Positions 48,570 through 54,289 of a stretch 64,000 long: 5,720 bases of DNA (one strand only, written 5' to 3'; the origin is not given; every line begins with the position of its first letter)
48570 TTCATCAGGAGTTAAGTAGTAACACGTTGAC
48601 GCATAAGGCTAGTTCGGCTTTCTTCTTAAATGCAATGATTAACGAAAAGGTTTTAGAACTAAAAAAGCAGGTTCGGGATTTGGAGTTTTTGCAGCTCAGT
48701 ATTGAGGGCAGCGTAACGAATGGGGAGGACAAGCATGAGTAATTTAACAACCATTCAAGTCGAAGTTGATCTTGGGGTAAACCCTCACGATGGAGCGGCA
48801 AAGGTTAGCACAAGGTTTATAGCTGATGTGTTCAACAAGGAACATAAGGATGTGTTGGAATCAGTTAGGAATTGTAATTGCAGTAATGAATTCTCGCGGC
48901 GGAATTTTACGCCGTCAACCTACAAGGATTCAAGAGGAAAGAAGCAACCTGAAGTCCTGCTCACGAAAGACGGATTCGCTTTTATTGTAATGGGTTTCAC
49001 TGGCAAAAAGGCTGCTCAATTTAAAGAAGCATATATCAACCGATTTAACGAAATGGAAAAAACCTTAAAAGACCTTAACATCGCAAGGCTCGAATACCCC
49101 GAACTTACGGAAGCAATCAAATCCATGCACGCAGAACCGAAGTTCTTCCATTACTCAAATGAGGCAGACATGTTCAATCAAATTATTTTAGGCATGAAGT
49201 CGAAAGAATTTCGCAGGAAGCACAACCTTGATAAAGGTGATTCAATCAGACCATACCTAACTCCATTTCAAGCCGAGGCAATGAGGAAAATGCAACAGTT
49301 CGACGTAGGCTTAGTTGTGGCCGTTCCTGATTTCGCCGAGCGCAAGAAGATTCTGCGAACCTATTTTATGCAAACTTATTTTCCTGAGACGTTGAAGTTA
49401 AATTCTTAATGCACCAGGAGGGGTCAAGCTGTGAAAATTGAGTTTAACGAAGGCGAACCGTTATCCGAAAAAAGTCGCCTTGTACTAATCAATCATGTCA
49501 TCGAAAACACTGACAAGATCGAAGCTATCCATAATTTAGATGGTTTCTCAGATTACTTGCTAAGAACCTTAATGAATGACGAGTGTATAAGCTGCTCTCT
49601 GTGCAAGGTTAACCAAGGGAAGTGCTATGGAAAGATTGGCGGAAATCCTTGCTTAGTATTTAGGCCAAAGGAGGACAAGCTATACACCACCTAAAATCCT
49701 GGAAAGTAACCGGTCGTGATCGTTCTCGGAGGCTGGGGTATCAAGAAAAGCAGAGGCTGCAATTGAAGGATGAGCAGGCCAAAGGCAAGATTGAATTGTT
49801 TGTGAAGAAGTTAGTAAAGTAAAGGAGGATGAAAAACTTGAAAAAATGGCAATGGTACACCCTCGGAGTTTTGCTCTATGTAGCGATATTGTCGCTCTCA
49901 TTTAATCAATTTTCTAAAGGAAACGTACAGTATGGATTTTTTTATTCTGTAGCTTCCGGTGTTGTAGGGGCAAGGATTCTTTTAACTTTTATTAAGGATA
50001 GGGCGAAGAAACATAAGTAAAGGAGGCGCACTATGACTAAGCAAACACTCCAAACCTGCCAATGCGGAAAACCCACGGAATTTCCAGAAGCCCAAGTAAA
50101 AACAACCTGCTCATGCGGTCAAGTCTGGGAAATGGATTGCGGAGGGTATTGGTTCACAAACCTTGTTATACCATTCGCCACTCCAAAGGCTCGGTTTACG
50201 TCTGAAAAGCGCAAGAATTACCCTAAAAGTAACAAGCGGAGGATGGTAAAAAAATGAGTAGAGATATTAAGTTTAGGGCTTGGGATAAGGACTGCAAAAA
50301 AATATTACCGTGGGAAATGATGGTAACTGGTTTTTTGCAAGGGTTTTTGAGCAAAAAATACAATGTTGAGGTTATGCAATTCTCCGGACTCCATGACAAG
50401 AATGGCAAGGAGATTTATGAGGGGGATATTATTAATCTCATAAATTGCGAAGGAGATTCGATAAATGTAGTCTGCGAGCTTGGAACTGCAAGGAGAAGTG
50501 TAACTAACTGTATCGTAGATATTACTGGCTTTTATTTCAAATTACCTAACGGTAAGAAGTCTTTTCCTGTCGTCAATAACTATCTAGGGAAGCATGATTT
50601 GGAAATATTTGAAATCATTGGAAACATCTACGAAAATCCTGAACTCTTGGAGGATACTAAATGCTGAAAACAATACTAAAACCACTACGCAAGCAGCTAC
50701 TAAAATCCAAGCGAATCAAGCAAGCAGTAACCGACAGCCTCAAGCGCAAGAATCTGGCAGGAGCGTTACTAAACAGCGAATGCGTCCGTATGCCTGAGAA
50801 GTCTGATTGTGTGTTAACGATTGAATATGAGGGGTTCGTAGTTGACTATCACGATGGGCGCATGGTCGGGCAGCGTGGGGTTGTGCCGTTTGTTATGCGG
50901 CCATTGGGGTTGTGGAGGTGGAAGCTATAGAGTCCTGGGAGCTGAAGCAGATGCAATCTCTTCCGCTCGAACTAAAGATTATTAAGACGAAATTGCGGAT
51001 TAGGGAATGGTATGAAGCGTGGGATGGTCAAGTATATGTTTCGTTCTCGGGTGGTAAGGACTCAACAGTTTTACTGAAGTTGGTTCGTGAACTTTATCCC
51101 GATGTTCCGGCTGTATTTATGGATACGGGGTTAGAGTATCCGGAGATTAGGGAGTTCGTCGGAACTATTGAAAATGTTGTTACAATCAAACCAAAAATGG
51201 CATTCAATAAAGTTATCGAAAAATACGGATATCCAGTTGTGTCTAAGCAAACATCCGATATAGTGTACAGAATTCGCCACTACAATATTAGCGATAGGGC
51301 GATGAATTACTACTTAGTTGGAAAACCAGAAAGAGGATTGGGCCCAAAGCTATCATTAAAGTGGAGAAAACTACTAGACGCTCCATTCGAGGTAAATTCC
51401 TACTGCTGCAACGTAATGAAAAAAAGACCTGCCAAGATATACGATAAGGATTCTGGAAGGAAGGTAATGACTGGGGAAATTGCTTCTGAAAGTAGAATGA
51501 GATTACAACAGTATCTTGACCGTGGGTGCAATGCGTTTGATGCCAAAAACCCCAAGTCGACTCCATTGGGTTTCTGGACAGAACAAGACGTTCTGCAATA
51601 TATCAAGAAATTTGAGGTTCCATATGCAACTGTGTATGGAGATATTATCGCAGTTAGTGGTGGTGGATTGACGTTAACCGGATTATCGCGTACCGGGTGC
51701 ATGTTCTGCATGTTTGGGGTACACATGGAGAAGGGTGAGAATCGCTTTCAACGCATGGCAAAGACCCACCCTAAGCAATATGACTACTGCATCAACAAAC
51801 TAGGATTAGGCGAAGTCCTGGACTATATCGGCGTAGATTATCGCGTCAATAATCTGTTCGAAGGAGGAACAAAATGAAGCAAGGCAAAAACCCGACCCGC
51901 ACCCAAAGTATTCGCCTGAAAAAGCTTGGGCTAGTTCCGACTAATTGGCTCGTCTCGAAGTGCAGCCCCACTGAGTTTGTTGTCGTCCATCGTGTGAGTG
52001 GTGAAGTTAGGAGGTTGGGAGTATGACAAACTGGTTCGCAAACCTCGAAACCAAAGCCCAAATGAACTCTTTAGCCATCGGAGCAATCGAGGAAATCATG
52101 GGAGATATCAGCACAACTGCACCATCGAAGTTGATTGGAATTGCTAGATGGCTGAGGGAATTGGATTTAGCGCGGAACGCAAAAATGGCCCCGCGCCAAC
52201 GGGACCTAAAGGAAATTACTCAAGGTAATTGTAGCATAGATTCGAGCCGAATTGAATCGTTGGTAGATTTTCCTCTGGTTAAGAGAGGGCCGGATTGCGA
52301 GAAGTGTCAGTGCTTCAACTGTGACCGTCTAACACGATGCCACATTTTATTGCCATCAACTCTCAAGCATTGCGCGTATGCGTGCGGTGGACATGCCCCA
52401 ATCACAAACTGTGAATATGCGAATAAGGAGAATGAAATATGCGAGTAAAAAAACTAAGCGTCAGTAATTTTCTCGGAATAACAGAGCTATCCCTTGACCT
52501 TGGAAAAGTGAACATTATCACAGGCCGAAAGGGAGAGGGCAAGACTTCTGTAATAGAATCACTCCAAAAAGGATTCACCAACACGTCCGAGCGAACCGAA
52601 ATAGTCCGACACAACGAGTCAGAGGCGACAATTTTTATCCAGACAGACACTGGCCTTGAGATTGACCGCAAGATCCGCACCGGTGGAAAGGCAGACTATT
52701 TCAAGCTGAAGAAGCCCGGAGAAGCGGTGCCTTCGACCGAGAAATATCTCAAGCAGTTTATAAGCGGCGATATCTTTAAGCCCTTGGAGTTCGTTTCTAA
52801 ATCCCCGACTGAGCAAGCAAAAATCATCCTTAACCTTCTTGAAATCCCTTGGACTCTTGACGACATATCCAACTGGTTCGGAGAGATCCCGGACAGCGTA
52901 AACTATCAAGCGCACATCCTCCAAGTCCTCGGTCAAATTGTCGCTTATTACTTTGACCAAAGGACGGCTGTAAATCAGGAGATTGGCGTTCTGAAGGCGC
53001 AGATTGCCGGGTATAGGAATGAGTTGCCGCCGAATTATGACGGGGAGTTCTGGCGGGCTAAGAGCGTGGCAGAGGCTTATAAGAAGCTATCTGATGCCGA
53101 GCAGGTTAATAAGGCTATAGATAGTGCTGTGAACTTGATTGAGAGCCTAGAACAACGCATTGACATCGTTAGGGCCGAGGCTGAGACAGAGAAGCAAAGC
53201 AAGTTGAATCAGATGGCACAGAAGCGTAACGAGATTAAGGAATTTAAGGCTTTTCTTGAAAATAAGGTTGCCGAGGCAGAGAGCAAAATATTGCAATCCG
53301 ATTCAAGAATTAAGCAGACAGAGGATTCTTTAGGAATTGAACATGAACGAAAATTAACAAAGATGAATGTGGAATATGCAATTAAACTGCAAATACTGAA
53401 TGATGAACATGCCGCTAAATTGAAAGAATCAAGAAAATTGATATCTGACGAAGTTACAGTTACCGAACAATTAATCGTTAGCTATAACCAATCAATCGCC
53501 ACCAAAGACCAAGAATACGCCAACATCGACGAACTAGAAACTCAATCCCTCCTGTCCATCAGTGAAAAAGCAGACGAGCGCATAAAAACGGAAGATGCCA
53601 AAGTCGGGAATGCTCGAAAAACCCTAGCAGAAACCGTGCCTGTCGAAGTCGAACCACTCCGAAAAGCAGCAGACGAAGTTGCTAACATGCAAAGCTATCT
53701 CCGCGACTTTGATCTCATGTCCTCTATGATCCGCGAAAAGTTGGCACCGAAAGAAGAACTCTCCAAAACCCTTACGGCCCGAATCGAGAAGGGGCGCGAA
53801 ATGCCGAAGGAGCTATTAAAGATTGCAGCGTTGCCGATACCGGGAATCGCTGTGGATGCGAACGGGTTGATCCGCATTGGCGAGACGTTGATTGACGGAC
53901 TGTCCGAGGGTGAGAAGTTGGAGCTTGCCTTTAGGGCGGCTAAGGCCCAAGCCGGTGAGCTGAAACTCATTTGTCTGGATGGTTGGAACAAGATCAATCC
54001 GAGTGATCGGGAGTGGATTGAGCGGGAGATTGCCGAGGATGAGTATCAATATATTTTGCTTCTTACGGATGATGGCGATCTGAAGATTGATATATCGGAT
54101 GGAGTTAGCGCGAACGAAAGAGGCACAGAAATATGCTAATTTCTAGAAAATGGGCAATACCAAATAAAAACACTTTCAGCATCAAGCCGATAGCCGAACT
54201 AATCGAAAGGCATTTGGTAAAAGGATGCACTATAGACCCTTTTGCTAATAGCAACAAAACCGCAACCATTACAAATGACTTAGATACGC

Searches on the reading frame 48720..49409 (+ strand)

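Call 8: search_protein_families(library=pfam, proteins=[window:48720-49409:+], max_evalue=0.01)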
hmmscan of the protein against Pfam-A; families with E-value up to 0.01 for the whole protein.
window:48720-49409:+ (229 aa): 1 family
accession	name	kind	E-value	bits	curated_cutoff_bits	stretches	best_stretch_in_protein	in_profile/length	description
PF09669.15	Phage_pRha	-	1.6e-30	106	29.9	1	29-114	1-91/91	Phage regulatory protein Rha (Phage_pRha)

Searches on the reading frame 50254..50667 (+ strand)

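Call 8: search_protein_families(library=pfam, proteins=[window:50254-50667:+], max_evalue=0.01)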
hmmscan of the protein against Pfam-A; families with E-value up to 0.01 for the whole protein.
window:50254-50667:+ (137 aa): 1 family
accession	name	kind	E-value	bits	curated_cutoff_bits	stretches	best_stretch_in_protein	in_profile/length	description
PF09643.15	YopX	-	1.2e-19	71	22.4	1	6-133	1-128/128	YopX protein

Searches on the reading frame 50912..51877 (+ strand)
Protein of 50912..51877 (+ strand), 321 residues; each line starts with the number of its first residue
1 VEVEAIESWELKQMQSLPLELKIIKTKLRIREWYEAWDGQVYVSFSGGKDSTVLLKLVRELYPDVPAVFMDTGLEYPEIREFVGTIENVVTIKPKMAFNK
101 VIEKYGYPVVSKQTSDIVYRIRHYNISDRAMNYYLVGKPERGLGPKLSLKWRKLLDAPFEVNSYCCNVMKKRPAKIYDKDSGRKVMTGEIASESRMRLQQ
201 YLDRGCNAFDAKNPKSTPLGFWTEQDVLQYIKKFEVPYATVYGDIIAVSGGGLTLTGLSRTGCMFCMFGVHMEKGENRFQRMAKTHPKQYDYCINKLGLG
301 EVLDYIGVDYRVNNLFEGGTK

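Call 8: search_protein_families(library=pfam, proteins=[window:50912-51877:+], max_evalue=0.01)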
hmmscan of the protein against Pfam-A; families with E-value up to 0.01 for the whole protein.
window:50912-51877:+ (321 aa): 1 family
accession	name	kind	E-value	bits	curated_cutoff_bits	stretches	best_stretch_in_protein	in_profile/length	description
PF01507.26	PAPS_reduct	-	8.7e-20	71.9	22.5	2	41-99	2-60/175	Phosphoadenosine phosphosulfate reductase domain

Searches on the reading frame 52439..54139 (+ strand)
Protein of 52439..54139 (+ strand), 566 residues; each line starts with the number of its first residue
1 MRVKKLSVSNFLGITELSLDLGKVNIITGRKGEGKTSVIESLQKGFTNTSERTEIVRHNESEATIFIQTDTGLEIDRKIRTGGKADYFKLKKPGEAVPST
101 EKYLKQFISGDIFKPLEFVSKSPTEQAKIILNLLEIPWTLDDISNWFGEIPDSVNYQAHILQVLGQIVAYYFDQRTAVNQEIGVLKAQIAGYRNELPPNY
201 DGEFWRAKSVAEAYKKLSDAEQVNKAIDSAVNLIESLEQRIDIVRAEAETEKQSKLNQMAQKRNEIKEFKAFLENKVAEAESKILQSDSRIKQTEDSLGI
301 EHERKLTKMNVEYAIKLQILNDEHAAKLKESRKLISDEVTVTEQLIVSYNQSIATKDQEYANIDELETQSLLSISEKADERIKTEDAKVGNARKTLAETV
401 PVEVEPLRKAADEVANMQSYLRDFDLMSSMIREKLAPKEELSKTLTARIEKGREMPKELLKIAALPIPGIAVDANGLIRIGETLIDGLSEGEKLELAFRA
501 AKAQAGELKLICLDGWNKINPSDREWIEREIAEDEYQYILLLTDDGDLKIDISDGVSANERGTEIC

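Call 8: search_protein_families(library=pfam, proteins=[window:52439-54139:+], max_evalue=0.01)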
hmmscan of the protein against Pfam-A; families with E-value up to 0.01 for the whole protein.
window:52439-54139:+ (566 aa): 1 family
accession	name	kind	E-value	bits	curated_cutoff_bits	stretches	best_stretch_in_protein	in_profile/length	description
PF13476.12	AAA_23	-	9.8e-09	36.6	27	1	5-267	1-197/201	AAA domain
